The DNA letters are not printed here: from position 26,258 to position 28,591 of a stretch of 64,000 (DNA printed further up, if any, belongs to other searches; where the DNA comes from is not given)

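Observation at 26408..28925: Exported metacaspase plus small secreted partner sharing Arg-Gly motifs: candidate protease-substrate system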

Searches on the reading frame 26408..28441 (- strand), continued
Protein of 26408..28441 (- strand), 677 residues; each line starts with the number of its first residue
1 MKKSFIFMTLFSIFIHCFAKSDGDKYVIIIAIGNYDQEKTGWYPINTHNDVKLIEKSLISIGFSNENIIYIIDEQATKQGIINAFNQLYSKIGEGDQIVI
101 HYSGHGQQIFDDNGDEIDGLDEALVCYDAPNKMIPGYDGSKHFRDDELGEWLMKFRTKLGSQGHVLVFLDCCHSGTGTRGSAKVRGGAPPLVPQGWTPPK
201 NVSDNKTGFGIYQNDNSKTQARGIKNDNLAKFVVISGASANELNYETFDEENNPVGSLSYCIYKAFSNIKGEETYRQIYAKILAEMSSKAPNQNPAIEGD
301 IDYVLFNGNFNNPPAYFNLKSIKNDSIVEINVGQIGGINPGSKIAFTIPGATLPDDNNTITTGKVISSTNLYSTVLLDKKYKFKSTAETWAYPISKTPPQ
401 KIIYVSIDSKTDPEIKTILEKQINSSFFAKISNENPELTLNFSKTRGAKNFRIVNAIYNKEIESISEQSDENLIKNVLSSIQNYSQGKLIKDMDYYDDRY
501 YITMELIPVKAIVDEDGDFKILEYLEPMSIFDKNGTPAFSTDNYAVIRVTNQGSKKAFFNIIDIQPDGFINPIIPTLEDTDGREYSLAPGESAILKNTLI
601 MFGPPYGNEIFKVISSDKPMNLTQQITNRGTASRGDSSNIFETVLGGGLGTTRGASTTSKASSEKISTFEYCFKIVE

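Call 62: fold_search(model_id=the predicted structure, library=pdb)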
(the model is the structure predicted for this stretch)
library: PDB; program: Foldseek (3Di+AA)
matches with E <= 10: 1301; with E <= 0.001: 185
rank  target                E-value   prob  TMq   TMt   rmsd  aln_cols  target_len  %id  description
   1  3bij_B                3.1e-13  1.00  0.27  0.63   7.5       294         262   22  Crystal structure of protein GSU0716 from Geobacter sulfurreducens. Northeast Structural Genomics target GsR13 (released 2007-12-11)
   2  3bij_A                1.7e-12  1.00  0.27  0.63   7.2       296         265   21  Crystal structure of protein GSU0716 from Geobacter sulfurreducens. Northeast Structural Genomics target GsR13 (released 2007-12-11)
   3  3bij_C                3.4e-12  1.00  0.27  0.64   6.1       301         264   21  Crystal structure of protein GSU0716 from Geobacter sulfurreducens. Northeast Structural Genomics target GsR13 (released 2007-12-11)
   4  6w8r_B                6.1e-11  1.00  0.29  0.54   8.4       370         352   18  Crystal structure of metacaspase 4 C139A from Arabidopsis (released 2020-05-20)
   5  9n3d                  1.8e-10  1.00  0.29  0.60   7.5       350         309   16  Crystal structure of Arabidopsis metacaspase 9 C147G at pH 4.2 (released 2025-06-11)
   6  9n3e_A                2.5e-10  1.00  0.29  0.59   8.5       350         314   16  Crystal structure of Arabidopsis metacaspase 9 C147G at pH 5.5 (released 2025-06-11)
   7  9n3f                  2.6e-10  1.00  0.29  0.59   7.6       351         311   16  Crystal structure of Arabidopsis Metacaspase 9 C147G at pH 7.5 (released 2025-06-11)
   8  9n3e_B                4.4e-10  1.00  0.29  0.59   9.8       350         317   16  Crystal structure of Arabidopsis metacaspase 9 C147G at pH 5.5 (released 2025-06-11)
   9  6w8r_A                5.5e-10  1.00  0.29  0.52   8.5       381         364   17  Crystal structure of metacaspase 4 C139A from Arabidopsis (released 2020-05-20)
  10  6w8s_B                6.2e-10  1.00  0.29  0.52   8.8       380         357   18  Crystal structure of metacaspase 4 from Arabidopsis (released 2020-05-20)
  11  8a53_A                6.5e-10  1.00  0.28  0.59   8.2       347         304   16  Crystal structure of AtMCA-IIf C147A (metacaspase 9) from Arabidopsis thaliana (released 2023-05-31)
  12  6w8s_A                8.7e-10  1.00  0.29  0.52   9.6       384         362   18  Crystal structure of metacaspase 4 from Arabidopsis (released 2020-05-20)
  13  4i1p_A                1.3e-09  1.00  0.26  0.45  20.9       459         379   11  Human MALT1 (caspase-IG3) in complex with activity based-probe (released 2014-07-09)
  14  8a53_D                1.5e-09  1.00  0.29  0.61   7.5       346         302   16  Crystal structure of AtMCA-IIf C147A (metacaspase 9) from Arabidopsis thaliana (released 2023-05-31)
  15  8a53_B                1.6e-09  1.00  0.28  0.58   7.8       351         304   16  Crystal structure of AtMCA-IIf C147A (metacaspase 9) from Arabidopsis thaliana (released 2023-05-31)
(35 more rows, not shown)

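Call 73: search_protein_families(library=padloc, proteins=[window:26408-28441:-, L040:3444-4925:+, L040:6974-8167:+, L040:8164-9078:+], max_evalue=0.01)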
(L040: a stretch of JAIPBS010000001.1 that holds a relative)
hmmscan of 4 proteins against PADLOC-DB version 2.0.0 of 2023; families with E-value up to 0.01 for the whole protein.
window:26408-28441:- (677 aa): 1 family
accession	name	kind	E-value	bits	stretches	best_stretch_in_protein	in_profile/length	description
PDLC02987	caspase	-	9.1e-16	56.1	1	26-231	4-130/453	-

L040:3444-4925:+ (493 aa): 6 families
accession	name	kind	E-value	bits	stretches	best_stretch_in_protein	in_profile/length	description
PDLC02959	RT-Protease_XI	-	1.9e-18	64.7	1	69-221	347-489/510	single gene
PDLC02960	RT-Protease_XI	-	2.6e-17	61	1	70-220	346-485/506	single gene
PDLC03855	LmuA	-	1.9e-11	42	1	73-215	16-164/425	-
PDLC02159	Avs1b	-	2.5e-07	26.4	1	67-163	13-107/1924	-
PDLC04593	PDC-M35A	-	0.0031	15.3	0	69-162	18-119/216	-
PDLC05022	PDC-S45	-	0.005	13.8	1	68-100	33-70/293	-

L040:6974-8167:+ (397 aa): 0 families

L040:8164-9078:+ (304 aa): 0 families
